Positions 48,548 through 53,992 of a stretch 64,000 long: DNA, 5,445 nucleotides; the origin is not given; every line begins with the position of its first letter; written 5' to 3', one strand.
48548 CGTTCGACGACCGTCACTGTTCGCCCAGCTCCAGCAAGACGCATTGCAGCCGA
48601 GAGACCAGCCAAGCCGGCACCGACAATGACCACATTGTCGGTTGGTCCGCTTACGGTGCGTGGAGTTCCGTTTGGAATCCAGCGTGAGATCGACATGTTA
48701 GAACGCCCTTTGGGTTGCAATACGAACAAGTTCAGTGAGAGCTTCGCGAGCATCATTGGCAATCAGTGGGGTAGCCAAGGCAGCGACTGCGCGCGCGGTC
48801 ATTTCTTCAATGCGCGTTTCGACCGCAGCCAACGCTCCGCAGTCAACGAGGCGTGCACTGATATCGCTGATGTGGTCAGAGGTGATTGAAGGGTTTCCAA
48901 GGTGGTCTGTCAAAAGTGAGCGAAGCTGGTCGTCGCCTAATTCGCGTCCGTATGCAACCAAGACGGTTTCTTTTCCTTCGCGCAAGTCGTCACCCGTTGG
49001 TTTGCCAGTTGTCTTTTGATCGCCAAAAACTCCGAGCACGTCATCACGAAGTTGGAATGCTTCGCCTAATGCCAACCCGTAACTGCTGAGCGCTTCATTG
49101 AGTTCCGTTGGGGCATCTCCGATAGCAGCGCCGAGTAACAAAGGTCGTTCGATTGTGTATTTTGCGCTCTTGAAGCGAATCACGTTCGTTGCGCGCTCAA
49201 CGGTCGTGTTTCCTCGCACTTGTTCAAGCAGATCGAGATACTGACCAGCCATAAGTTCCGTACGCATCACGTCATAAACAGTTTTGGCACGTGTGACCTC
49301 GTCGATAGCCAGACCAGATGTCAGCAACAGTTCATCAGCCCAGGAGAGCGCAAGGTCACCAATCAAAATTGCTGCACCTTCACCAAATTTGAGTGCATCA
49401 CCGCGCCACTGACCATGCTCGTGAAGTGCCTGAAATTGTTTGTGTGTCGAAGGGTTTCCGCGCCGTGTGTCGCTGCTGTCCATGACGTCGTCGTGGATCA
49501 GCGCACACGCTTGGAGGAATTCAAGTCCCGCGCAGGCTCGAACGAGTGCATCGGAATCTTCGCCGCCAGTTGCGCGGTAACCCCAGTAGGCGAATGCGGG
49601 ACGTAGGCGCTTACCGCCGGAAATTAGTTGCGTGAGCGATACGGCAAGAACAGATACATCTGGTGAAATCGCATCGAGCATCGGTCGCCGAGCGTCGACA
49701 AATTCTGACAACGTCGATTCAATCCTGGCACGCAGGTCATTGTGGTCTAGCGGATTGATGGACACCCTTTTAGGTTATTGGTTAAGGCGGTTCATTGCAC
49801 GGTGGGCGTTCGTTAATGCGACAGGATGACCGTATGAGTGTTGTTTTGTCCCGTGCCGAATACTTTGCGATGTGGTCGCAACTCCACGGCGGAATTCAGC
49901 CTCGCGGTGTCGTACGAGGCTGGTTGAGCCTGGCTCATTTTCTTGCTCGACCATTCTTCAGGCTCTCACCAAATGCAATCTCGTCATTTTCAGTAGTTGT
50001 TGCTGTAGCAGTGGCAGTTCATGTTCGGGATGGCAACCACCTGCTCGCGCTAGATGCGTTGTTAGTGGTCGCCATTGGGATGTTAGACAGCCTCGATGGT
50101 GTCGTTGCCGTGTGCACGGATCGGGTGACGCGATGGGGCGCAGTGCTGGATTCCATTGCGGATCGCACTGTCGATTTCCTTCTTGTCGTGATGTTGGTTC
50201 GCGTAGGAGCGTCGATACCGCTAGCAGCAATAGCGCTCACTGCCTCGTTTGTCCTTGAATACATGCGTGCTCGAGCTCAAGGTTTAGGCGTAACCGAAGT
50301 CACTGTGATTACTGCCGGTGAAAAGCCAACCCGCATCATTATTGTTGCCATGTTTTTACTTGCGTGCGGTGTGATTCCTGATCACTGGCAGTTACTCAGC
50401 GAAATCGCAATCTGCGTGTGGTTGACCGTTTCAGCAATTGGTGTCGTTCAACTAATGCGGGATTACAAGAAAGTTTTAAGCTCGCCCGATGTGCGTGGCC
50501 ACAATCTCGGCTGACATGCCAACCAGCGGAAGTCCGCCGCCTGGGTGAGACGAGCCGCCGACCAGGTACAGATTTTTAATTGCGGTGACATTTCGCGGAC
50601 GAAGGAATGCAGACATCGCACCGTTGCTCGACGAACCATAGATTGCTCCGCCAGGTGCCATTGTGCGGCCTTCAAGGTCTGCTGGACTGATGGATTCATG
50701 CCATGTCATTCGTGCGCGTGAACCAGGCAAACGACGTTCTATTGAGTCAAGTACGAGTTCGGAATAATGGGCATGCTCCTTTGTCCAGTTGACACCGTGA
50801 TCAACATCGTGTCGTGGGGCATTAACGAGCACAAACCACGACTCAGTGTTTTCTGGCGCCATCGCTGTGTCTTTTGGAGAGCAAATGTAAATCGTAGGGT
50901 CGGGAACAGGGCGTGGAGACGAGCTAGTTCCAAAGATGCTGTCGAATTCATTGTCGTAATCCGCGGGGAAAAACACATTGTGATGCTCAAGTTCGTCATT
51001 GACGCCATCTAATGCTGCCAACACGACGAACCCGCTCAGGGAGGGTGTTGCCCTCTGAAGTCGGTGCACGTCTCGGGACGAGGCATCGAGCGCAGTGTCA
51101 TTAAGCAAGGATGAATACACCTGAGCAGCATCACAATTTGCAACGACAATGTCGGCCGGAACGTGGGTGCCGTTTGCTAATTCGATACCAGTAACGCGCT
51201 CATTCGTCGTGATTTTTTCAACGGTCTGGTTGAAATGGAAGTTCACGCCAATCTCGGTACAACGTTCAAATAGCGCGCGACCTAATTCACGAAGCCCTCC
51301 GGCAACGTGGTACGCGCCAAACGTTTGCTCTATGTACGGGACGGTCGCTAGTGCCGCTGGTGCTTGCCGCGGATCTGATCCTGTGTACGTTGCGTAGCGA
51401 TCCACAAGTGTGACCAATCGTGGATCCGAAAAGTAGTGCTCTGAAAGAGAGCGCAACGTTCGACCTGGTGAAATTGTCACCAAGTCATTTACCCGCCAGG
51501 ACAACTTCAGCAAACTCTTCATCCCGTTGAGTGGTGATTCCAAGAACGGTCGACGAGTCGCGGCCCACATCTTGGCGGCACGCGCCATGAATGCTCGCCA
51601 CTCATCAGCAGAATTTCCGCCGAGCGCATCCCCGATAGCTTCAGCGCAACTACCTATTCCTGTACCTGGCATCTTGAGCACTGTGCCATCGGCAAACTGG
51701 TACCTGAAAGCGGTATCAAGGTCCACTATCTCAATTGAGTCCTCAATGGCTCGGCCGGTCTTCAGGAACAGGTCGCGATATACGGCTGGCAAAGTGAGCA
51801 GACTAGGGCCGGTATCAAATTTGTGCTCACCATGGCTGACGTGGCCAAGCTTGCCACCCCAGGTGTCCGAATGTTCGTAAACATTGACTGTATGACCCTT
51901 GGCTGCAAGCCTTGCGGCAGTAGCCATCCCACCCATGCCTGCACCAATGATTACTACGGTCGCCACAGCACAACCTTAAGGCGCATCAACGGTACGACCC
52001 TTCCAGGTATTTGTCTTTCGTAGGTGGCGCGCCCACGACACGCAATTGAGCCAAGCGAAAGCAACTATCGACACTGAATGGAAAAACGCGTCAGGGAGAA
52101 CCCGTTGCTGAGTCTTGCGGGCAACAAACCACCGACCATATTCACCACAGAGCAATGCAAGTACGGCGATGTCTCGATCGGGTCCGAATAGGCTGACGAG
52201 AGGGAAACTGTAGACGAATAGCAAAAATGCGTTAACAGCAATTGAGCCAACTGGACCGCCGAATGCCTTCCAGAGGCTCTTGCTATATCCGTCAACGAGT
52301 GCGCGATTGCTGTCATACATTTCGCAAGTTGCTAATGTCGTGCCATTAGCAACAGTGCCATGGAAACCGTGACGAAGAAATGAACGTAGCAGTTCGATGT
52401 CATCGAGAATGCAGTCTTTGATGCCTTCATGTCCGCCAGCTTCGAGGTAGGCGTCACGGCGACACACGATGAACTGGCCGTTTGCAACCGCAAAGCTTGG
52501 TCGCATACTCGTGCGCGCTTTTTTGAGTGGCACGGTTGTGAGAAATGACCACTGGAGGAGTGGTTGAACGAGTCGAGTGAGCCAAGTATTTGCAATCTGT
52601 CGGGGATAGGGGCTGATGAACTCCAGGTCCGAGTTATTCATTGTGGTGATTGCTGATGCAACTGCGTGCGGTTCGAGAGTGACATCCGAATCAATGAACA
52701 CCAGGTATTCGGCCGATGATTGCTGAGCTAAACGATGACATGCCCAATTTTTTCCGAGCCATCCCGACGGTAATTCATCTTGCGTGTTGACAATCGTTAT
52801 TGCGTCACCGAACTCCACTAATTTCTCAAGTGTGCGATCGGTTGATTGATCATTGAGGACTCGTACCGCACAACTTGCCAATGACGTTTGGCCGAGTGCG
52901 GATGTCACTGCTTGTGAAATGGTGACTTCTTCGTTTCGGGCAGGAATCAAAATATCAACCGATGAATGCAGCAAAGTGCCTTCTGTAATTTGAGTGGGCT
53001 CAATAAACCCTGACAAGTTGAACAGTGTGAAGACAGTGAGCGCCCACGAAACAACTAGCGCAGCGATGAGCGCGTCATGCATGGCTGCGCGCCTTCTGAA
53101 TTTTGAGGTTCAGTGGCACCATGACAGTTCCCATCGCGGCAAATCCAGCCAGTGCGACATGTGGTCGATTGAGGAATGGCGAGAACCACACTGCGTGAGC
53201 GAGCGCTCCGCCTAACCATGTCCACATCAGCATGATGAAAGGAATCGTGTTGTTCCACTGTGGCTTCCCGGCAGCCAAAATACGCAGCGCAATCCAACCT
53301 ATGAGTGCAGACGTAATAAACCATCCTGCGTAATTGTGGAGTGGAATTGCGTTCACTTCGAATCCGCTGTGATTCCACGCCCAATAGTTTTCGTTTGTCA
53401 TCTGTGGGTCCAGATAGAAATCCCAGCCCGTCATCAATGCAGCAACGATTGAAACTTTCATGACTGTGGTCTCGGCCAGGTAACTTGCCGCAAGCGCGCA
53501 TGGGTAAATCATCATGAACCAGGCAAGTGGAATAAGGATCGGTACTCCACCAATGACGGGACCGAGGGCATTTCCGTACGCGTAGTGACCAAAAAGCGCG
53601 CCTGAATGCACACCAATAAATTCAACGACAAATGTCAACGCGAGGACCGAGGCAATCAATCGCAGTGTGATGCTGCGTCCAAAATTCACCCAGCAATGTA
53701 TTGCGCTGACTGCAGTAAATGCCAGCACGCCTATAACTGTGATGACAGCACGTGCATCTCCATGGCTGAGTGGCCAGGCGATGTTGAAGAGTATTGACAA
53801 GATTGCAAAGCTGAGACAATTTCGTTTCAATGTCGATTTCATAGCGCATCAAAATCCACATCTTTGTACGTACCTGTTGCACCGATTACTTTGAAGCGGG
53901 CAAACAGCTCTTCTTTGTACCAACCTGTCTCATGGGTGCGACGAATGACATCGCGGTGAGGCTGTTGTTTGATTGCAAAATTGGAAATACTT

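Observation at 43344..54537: Split carotenoid locus with a second tailoring operon (CrtD-like / GT2 / CruF-like / CrtA-like)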

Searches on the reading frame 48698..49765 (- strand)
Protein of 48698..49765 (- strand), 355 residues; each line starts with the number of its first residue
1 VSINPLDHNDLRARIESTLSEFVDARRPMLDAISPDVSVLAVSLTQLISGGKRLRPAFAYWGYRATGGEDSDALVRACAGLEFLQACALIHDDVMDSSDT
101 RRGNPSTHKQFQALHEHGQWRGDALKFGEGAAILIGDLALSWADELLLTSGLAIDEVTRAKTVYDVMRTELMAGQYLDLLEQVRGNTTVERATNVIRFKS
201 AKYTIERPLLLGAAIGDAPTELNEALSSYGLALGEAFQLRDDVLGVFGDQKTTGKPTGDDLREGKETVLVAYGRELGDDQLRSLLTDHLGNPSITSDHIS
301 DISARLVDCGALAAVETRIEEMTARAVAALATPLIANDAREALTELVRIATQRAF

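Call 4: search_protein_families(library=pfam, proteins=[window:48698-49765:-], max_evalue=0.01)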
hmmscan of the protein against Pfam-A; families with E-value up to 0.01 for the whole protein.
window:48698-49765:- (355 aa): 1 family
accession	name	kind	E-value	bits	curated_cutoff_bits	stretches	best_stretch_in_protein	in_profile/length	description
PF00348.22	polyprenyl_synt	-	1.4e-50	172.3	27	1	41-299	5-244/251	Polyprenyl synthetase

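Call 6: search_protein_families(library=ncbifam, proteins=[window:48698-49765:-], max_evalue=0.01)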
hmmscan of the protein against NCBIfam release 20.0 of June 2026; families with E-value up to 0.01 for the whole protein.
window:48698-49765:- (355 aa): 16 families
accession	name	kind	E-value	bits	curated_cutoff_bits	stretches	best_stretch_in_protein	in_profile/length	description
NF042416.1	GFPPS_Mycobact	equivalog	7.6e-100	334.3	600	1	14-354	4-349/350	bifunctional (2E,6E)-farnesyl/geranyl diphosphate synthase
NF041169.1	f2_encap_cargo4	exception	9.2e-69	232.2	450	1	49-354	48-333/334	family 2 encapsulin nanocompartment cargo protein polyprenyl transferase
NF040698.1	IdsA_Meth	equivalog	2.5e-39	135.4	468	1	29-352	21-325/328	short chain isoprenyl diphosphate synthase IdsA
NF041003.1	GGPP_syn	equivalog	1.1e-38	133.1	500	1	32-353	20-324/326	geranylgeranyl diphosphate synthase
NF045485.1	FPPsyn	subfamily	2.7e-33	115.4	275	1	46-284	32-258/288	farnesyl diphosphate synthase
NF008140.0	PRK10888.1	equivalog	1.8e-32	113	412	1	21-354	13-322/323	octaprenyl diphosphate synthase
NF040789.2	gerfarn_diphsyn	equivalog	5.2e-30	104.8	560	1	60-348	71-338/345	geranylfarnesyl diphosphate synthase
NF045685.1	GGPPSynCrtE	equivalog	2.4e-26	92.4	460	1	46-285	37-264/293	geranylgeranyl diphosphate synthase CrtE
NF045549.1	GGPPsyn_IdsB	equivalog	7.5e-26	91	475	1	49-347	63-341/346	geranylgeranyl diphosphate synthase IdsB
TIGR02748.1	GerC3_HepT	equivalog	7.3e-25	87.7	456.55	1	32-355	23-319/319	heptaprenyl diphosphate synthase component II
NF042417.1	NPPPS_Mycobact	equivalog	2.4e-24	86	600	1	38-353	42-333/335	nonaprenyl/(2E,6E)-farnesyl/geranylgeranyl diphosphat synthase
TIGR02749.1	prenyl_cyano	equivalog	1.9e-22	79.7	383.2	2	127-352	106-319/322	solanesyl diphosphate synthase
NF045628.1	HxpDPsynlarge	equivalog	6.9e-22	77.8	500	2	33-113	16-96/311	hexaprenyl-diphosphate synthase large subunit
NF007877.0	PRK10581.1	equivalog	1.7e-21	76.7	321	1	14-289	13-271/299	(2E,6E)-farnesyl diphosphate synthase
NF040627.1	GFPS_Meth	equivalog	8.6e-10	38.5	600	1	49-246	38-210/285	geranylfarnesyl diphosphate synthase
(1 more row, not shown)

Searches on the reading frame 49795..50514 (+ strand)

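Call 4: search_protein_families(library=pfam, proteins=[window:49795-50514:+], max_evalue=0.01)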
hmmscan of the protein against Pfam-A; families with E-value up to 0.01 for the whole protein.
window:49795-50514:+ (239 aa): 1 family
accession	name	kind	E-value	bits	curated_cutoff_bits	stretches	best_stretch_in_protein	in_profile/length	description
PF01066.26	CDP-OH_P_transf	-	1.3e-11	45.5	22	1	58-207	3-150/152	CDP-alcohol phosphatidyltransferase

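Call 46: search_protein_families(library=ncbifam, proteins=[window:49816-50514:+], max_evalue=0.01)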
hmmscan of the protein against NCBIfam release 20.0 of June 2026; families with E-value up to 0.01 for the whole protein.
window:49816-50514:+ (232 aa): 7 families
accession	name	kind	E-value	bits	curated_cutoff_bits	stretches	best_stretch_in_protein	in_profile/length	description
NF040950.1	archin_ph_syn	equivalog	2.2e-25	89.7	180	1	48-212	22-182/191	archaetidylinositol phosphate synthase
NF045883.1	PIPSynth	equivalog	2.9e-17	63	170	1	48-215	21-190/197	phosphatidylinositol phosphate synthase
NF052561.1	PIPSynBT1523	equivalog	7.4e-13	48.7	350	1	52-191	27-178/232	hypothetical protein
NF041135.1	IPPtranDIPPsyn_Thcocales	equivalog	5.8e-09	35.4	580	1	49-201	249-405/419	bifunctional L-myo-inositol-1-phosphate cytidylyltransferase/CDP-L-myo-inositol myo-inositolphosphotransferase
TIGR00560.1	pgsA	equivalog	2e-05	25.2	109.1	1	80-186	36-144/183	CDP-diacylglycerol--glycerol-3-phosphate 3-phosphatidyltransferase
TIGR00473.1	pssA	equivalog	4.2e-05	23.7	107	1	78-165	21-108/153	CDP-diacylglycerol--serine O-phosphatidyltransferase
NF053678.1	ClpnSynClsA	equivalog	0.00012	22.3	240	1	52-190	6-144/180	cardiolipin synthase ClsA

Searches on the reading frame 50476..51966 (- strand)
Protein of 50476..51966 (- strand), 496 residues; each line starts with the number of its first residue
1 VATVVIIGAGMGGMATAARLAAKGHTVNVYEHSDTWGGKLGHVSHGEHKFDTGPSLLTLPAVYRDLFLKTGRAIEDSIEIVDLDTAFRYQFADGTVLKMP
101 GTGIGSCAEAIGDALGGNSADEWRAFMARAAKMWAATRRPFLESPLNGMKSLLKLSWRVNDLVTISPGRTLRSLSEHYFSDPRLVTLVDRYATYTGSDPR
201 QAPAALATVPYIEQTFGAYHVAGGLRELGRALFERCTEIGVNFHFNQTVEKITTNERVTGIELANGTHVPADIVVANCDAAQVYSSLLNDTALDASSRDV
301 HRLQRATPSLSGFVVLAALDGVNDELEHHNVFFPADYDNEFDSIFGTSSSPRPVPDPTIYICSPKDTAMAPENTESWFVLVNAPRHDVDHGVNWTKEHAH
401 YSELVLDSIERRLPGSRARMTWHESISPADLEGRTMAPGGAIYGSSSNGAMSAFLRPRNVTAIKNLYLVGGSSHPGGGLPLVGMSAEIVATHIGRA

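Call 5: search_protein_families(library=pfam, proteins=[window:50476-51966:-], max_evalue=0.01)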
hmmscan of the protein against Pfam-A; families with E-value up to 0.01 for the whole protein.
window:50476-51966:- (496 aa): 10 families
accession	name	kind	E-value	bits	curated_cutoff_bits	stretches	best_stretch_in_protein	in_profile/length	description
PF01593.30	Amino_oxidase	-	7.5e-19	68.8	19.8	1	11-323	1-295/443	Flavin containing amine oxidoreductase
PF13450.12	NAD_binding_8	-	1.5e-11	44.8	21.9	1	6-63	1-58/68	NAD(P)-binding Rossmann-like domain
PF01266.30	DAO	-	1.9e-11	44.6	27.9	2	4-38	2-37/353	FAD dependent oxidoreductase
PF07992.20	Pyr_redox_2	-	2e-10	41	26.1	2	3-35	2-34/291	Pyridine nucleotide-disulphide oxidoreductase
PF03486.20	HI0933_like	-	4.9e-08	33.1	50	1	3-46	2-45/244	HI0933-like protein Rossmann domain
PF00070.33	Pyr_redox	-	7.4e-07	30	22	0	227-265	41-81/82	Pyridine nucleotide-disulphide oxidoreductase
PF00890.30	FAD_binding_2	-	1.6e-06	28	20.4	1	4-38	2-36/414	FAD binding domain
PF12831.13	FAD_oxidored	-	3.1e-05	23.9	27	0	4-40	2-38/416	FAD dependent oxidoreductase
PF13454.12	NAD_binding_9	-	0.0021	18.5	21.8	0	5-36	1-36/155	FAD-NAD(P)-binding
PF13738.12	Pyr_redox_3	-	0.0026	17.5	30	0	3-37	166-200/305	Pyridine nucleotide-disulphide oxidoreductase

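Call 6: search_protein_families(library=ncbifam, proteins=[window:50476-51966:-], max_evalue=0.01)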
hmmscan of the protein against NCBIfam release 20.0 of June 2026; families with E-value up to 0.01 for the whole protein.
window:50476-51966:- (496 aa): 69 families (the best 25 are shown)
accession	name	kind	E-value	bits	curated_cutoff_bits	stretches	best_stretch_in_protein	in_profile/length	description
NF045637.1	carotdesatCrtDProt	equivalog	3e-105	352.6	580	1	4-493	1-482/485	1-hydroxycarotenoid 3,4-desaturase CrtD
TIGR02734.1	crtI_fam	subfamily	2.6e-99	333.2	238.1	1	4-493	1-488/504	phytoene desaturase family protein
NF042421.1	hydcarot_desat_CrtD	equivalog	5e-87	292.4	500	1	1-493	1-483/487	1-hydroxycarotenoid 3,4-desaturase CrtD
NF058655.1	CrtID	equivalog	2.1e-67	228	640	1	4-490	1-478/478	bifunctional phytoene desaturase/3,4-desaturase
TIGR02730.1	carot_isom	equivalog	4.6e-25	88.4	586.9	1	4-493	3-488/493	carotenoid isomerase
TIGR02733.1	desat_CrtD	equivalog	1.5e-19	70.1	549.7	2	213-492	219-487/492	C-3',4' desaturase CrtD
NF045689.1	BCarotKetCrtO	equivalog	3.1e-15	55.8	1000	1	175-479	191-523/563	beta-carotene ketolase CrtO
NF005560.0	PRK07233.1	equivalog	2.9e-12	46.2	252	1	3-49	2-48/435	hypothetical protein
TIGR03467.1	HpnE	equivalog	1.1e-09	38.2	283.05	1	4-56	1-55/430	hydroxysqualene dehydroxylase HpnE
NF005313.0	PRK06847.1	subfamily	3.5e-09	36.1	372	1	2-36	5-39/375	hypothetical protein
TIGR00275.1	TIGR00275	subfamily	1e-08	34.5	183.8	1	4-41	1-38/401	aminoacetone oxidase family FAD-binding enzyme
NF001933.0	PRK00711.1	subfamily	2.3e-08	33.5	383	1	225-278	200-253/429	D-amino acid dehydrogenase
TIGR02732.1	zeta_caro_desat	equivalog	2.6e-08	33.2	622.15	1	4-46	2-44/474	9,9'-di-cis-zeta-carotene desaturase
NF006021.0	PRK08163.1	equivalog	1.2e-07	31.1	459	1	3-38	7-42/398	3-hydroxybenzoate 6-monooxygenase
NF005547.0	PRK07208.1-3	equivalog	1.9e-07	30.2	380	1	4-53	7-56/465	hypothetical protein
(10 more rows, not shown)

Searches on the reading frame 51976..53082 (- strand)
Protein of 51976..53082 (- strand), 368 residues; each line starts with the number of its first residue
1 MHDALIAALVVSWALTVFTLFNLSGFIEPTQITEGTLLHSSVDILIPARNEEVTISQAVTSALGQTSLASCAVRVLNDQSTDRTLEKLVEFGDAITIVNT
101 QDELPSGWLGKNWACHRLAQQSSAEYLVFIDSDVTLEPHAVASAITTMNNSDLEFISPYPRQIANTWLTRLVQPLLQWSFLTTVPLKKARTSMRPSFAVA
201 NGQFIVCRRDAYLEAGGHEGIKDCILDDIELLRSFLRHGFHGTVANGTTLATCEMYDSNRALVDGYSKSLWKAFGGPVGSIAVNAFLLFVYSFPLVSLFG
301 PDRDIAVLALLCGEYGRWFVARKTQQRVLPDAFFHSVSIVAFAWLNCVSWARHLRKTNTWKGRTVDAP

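Call 5: search_protein_families(library=pfam, proteins=[window:51976-53082:-], max_evalue=0.01)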
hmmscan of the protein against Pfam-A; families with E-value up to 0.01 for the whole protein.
window:51976-53082:- (368 aa): 5 families
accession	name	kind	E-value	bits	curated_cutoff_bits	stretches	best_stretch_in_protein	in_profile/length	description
PF00535.33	Glycos_transf_2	-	2e-13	51.1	23.3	1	44-211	2-163/168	Glycosyl transferase family 2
PF13641.12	Glyco_tranf_2_3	-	4.6e-12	46.9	27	1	42-248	3-207/230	Glycosyltransferase like family 2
PF13506.12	Glyco_transf_21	-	2.3e-08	34.1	21.7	1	110-249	17-151/174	Glycosyl transferase family 21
PF13632.12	Glyco_trans_2_3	-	0.00012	22.4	27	1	127-248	2-119/198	Glycosyl transferase family group 2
PF10111.15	Glyco_tranf_2_2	-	0.0034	17.3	27.3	1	45-218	3-181/276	Glycosyltransferase like family 2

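Call 6: search_protein_families(library=ncbifam, proteins=[window:51976-53082:-], max_evalue=0.01)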
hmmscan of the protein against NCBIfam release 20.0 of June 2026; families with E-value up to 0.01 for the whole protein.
window:51976-53082:- (368 aa): 15 families
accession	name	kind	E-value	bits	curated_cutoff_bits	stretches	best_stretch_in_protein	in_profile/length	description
NF045692.1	OglycostaseCruG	equivalog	4.7e-25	88.3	600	1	40-297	41-301/386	2'-O-glycosyltransferase CruG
TIGR03469.1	HpnB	hypoth_equivalog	6.9e-25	87.9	379.25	1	29-238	31-249/386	hopene-associated glycosyltransferase HpnB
TIGR03937.1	PgaC_IcaA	equivalog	9.9e-10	37.9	422.3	1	39-230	44-228/407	poly-beta-1,6-N-acetyl-D-glucosamine synthase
NF010496.0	PRK13915.1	equivalog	2.2e-08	33.5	262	1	39-148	30-142/307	glucosyl-3-phosphoglycerate synthase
TIGR04242.1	nodulat_NodC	equivalog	6.2e-07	28.7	550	1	38-173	46-183/395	chitooligosaccharide synthase NodC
TIGR04283.1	glyco_like_mftF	equivalog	9.5e-07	28.6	182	1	44-239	3-173/221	TIGR04283 family arsenosugar biosynthesis glycosyltransferase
NF041865.1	EpsU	equivalog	1.6e-05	24.1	700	1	39-148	38-147/394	exopolysaccharide biosynthesis GT2 family glycosyltransferase EpsU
NF053846.1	glyco_with_XrtP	equivalog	2.3e-05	23.3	520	1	7-89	8-88/440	XrtP-associated glycosyltransferase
TIGR03472.1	HpnI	equivalog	3.4e-05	22.8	310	1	117-252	120-252/373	bacteriohopanetetrol glucosamine biosynthesis glycosyltransferase HpnI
NF047683.1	TeichurnBiosyTuaG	equivalog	4.5e-05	23.2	400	1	40-155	6-118/252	teichuronic acid biosynthesis protein TuaG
TIGR04182.1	glyco_TIGR04182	equivalog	8.5e-05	22.1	325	1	42-148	2-97/293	S-layer glycoprotein N-glycosyltransferase AglJ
TIGR03111.1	glyc2_xrt_Gpos1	hypoth_equivalog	0.0004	19.3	363.95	1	40-150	49-158/439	TIGR03111 family XrtG-associated glycosyltransferase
NF007482.0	PRK10073.1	equivalog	0.00047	19.3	423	1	41-154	7-116/334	glycosyltransferase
TIGR03965.1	mycofact_glyco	equivalog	0.00079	18.4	280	1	36-222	72-252/467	mycofactocin biosynthesis glycosyltransferase MftF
NF041875.1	EPS_EpsD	equivalog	0.0099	15.3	370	0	42-144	1-100/325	exopolysaccharide biosynthesis glycosyltransferase EpsD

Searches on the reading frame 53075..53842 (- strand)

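Call 5: search_protein_families(library=pfam, proteins=[window:53075-53842:-], max_evalue=0.01)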
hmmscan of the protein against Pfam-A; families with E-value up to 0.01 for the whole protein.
window:53075-53842:- (255 aa): 1 family
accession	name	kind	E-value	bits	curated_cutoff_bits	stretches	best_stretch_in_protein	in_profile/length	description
PF04240.17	Caroten_synth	-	2.1e-35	123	25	1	38-214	5-188/209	Carotenoid biosynthesis protein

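Call 6: search_protein_families(library=ncbifam, proteins=[window:53075-53842:-], max_evalue=0.01)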
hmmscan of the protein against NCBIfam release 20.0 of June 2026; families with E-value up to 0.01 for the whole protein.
window:53075-53842:- (255 aa): 3 families
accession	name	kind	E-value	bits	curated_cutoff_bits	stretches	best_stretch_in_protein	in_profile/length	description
TIGR03460.1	crt_membr_arch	equivalog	7e-29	101.4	154.7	1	40-239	40-240/248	bisanhydrobacterioruberin hydratase CruF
NF045693.1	GCarotHydoxCruF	equivalog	6.1e-18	65.2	400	1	38-191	58-224/310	gamma-carotene 1'-hydroxylase CruF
NF041333.1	CruF_Halo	equivalog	2e-15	57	300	1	59-180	74-199/268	bisanhydrobacterioruberin hydratase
